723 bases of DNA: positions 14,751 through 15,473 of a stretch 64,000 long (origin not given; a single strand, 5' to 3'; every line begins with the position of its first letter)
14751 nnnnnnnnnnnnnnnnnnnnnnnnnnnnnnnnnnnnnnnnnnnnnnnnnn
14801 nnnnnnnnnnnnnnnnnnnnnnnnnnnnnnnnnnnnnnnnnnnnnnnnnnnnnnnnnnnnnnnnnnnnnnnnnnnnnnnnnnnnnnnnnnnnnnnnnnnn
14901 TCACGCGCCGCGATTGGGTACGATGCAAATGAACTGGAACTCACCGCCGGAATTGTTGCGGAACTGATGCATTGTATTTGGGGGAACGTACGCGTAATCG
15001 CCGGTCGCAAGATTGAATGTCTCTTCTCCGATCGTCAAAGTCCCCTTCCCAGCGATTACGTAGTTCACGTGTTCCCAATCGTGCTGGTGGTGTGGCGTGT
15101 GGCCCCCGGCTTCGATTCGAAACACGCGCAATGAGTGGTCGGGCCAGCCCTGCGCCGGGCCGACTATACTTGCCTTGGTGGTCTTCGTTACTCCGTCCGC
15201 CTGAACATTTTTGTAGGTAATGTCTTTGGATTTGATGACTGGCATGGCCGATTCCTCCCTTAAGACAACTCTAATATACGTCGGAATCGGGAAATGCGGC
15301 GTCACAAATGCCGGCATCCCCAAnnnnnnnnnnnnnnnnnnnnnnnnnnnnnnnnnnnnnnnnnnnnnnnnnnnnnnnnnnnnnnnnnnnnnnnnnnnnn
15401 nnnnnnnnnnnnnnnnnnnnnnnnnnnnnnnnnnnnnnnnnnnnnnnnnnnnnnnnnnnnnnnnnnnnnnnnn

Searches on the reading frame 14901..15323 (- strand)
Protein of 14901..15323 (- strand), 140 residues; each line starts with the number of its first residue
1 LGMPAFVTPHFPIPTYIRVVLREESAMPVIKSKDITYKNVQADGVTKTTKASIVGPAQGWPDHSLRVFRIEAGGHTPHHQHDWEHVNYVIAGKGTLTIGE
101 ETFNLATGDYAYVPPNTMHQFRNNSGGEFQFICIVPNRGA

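Call 20: search_protein_families(library=pfam, proteins=[window:14901-15323:-], max_evalue=0.001)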
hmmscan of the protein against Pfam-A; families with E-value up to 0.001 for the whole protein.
window:14901-15323:- (140 aa): 6 families
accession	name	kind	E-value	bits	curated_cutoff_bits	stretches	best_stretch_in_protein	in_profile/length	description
PF07883.17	Cupin_2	-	8.9e-19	67.4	27.2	1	67-135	2-70/70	Cupin domain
PF02311.25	AraC_binding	-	4.1e-12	46.4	21.1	1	68-134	5-74/135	AraC-like ligand binding domain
PF05899.18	Cupin_3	-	7.7e-06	25.9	23.5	1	72-117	16-60/74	EutQ-like cupin domain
PF12973.13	Cupin_7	-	5e-05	23.5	27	1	66-131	36-98/105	ChrR Cupin-like domain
PF02041.22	Auxin_BP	-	0.00017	21.7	21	1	34-105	17-86/167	Auxin binding protein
PF01050.24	MannoseP_isomer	-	0.0002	22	23.6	1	78-125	45-91/116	Mannose-6-phosphate isomerase C-terminal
